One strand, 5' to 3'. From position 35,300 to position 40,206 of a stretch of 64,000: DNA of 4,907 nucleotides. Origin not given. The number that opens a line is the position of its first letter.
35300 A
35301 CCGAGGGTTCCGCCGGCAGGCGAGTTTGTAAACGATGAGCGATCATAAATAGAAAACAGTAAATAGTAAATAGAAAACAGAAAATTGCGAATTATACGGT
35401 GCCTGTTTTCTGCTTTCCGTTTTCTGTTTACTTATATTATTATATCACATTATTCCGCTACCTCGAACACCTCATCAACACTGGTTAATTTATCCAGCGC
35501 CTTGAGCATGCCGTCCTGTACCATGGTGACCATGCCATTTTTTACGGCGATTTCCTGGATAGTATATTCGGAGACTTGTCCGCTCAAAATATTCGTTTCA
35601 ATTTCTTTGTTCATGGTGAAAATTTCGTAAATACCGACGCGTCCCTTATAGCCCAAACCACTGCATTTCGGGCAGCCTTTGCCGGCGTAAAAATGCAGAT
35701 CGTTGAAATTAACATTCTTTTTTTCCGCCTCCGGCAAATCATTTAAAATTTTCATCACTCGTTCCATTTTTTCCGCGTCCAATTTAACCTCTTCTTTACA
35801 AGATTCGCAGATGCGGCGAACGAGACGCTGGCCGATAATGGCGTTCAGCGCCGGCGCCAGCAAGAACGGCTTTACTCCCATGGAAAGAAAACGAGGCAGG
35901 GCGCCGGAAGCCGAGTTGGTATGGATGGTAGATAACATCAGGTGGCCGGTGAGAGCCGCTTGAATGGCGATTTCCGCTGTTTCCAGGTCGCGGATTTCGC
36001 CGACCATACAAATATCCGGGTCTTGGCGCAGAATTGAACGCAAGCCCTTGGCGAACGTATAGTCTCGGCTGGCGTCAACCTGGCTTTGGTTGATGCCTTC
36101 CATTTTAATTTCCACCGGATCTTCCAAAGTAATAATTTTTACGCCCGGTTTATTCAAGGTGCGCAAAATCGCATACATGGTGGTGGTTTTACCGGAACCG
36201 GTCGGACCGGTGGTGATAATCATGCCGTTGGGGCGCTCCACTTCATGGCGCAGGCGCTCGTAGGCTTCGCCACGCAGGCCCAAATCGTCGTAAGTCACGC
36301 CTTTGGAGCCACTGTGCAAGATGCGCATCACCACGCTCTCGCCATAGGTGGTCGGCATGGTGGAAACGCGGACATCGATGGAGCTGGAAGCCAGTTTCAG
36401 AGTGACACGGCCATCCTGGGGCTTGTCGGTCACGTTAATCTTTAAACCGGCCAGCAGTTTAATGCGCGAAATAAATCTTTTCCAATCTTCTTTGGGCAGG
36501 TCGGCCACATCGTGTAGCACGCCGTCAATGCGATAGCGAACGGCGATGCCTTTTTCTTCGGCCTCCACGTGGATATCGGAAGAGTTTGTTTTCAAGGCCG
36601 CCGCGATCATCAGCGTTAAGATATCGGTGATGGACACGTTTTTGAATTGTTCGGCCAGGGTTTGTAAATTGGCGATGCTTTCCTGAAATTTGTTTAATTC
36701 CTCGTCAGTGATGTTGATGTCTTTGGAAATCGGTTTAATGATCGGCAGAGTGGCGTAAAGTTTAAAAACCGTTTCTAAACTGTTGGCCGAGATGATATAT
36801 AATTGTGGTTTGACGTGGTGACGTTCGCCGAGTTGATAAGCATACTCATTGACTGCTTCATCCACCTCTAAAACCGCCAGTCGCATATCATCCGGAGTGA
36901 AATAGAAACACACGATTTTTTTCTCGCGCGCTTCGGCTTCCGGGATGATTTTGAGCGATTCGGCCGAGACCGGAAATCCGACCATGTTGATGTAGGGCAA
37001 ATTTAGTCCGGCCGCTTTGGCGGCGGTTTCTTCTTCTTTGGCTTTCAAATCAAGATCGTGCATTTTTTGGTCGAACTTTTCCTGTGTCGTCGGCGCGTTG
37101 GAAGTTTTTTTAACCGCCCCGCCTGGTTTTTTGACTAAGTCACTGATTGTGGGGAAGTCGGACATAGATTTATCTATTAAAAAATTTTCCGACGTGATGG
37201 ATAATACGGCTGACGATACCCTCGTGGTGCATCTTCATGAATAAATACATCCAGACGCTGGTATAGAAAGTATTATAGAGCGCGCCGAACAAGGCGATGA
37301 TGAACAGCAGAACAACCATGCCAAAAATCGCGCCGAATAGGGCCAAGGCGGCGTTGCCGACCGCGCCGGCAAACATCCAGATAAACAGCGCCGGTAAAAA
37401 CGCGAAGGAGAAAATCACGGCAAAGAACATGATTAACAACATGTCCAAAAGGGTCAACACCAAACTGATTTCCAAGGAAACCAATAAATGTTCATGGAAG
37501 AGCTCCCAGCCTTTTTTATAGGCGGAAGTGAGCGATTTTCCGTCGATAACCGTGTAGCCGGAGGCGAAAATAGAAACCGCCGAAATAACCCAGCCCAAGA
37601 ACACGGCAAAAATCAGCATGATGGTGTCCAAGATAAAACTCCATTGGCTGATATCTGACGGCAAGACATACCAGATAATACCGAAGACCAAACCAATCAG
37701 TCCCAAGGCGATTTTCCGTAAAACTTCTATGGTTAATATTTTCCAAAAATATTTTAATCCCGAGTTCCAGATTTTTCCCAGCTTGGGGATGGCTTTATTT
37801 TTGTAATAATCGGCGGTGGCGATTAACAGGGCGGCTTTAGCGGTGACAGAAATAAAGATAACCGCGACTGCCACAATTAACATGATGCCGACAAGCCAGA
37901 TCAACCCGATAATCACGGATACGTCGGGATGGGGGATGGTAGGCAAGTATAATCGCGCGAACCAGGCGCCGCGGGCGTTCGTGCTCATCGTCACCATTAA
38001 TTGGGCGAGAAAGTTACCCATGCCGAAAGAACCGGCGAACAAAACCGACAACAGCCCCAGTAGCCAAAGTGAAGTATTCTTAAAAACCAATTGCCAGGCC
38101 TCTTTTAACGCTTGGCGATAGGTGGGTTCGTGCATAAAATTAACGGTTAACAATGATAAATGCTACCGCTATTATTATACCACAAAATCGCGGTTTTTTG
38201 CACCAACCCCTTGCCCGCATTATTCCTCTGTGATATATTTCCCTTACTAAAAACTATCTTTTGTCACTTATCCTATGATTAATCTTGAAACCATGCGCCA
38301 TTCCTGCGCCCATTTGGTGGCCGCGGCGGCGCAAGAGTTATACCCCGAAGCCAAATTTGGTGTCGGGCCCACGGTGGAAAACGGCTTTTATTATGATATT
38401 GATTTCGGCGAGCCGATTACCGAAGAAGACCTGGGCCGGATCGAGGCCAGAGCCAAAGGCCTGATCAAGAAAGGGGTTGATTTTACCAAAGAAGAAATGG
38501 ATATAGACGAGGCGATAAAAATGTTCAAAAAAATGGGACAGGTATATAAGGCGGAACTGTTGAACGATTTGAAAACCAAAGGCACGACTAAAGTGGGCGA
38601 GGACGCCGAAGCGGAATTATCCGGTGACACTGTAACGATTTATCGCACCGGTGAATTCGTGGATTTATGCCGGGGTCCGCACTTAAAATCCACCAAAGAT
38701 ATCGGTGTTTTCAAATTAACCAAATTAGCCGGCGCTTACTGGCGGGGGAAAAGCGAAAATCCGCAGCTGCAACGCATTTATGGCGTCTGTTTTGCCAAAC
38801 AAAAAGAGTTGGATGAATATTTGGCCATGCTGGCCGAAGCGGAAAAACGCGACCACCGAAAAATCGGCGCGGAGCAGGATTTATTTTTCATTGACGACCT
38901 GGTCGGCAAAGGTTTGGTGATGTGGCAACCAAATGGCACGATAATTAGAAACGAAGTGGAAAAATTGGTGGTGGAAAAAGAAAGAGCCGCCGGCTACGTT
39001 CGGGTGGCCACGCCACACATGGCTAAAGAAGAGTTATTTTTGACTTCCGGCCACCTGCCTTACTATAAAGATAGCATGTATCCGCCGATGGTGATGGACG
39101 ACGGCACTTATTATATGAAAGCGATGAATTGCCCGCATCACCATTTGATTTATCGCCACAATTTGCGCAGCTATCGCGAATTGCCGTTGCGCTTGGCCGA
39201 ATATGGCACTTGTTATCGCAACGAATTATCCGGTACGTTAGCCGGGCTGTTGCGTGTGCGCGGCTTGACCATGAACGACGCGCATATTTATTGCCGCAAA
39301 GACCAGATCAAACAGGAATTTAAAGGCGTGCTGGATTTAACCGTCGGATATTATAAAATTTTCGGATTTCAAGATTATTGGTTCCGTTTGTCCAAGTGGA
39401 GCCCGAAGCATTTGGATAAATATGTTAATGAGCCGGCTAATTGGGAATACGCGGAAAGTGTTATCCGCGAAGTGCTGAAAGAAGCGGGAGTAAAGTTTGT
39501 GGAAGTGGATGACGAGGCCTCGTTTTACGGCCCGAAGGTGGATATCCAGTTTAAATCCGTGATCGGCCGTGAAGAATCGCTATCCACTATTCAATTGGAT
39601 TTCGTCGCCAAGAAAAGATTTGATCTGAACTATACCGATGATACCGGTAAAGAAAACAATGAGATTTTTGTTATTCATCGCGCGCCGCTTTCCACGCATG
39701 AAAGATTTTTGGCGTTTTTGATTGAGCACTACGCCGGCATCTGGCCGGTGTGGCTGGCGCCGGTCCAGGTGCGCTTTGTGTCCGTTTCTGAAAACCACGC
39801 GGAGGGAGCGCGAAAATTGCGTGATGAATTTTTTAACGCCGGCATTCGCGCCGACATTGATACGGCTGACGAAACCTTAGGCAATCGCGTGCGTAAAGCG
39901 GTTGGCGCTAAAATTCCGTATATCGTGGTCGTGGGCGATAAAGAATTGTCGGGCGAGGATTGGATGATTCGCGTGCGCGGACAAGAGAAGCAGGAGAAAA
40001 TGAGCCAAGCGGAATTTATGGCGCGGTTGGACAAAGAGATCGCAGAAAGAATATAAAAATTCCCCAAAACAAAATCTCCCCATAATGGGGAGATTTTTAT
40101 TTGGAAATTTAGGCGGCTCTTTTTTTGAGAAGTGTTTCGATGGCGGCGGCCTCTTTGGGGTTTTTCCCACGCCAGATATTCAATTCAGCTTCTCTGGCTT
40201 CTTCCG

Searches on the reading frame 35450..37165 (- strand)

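Call 79: search_protein_families(library=pfam, proteins=[window:35450-37165:-], max_evalue=0.001)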
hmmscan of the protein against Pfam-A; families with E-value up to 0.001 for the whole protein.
window:35450-37165:- (571 aa): 3 families
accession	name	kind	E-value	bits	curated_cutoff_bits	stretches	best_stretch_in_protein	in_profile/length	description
PF00437.27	T2SSE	-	1.3e-120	402.9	24.9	1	177-567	6-369/370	Type II/IV secretion system protein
PF20720.3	nSTAND3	-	0.0001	22.5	27.2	1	312-354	16-58/155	Novel STAND NTPase 3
PF13173.12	AAA_14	-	0.00075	19.9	27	0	314-423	3-103/129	AAA domain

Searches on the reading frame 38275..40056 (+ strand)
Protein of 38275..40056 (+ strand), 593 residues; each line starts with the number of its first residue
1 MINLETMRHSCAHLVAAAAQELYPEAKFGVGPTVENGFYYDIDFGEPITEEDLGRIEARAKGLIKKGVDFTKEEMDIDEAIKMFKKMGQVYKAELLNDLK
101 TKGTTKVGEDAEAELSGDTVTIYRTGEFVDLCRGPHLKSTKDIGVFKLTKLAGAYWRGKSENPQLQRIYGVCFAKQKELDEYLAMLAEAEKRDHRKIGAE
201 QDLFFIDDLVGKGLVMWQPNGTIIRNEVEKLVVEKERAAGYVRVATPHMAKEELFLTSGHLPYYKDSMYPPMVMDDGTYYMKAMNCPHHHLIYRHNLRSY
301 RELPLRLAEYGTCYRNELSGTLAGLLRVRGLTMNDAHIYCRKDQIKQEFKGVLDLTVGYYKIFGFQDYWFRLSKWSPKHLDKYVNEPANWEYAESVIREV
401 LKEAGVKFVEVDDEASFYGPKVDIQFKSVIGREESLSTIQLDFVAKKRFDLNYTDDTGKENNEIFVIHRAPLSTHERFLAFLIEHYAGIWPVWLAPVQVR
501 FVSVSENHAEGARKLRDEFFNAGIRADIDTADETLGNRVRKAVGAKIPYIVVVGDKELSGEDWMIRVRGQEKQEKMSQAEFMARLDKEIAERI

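Call 14: search_protein_families(library=pfam, proteins=[window:38275-40056:+], max_evalue=0.01)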
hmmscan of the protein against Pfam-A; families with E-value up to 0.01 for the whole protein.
window:38275-40056:+ (593 aa): 3 families
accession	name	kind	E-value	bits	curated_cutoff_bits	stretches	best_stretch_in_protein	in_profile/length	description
PF00587.30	tRNA-synt_2b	-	6.4e-37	127.8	29.3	1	277-486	9-179/179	tRNA synthetase class II core domain (G, H, P, S and T)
PF07973.19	tRNA_SAD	-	3.7e-17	62.5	24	1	120-169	1-44/44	Threonyl and Alanyl tRNA synthetase second additional domain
PF03129.25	HGTP_anticodon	-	5.1e-17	62.2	21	1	498-587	1-93/94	Anticodon binding domain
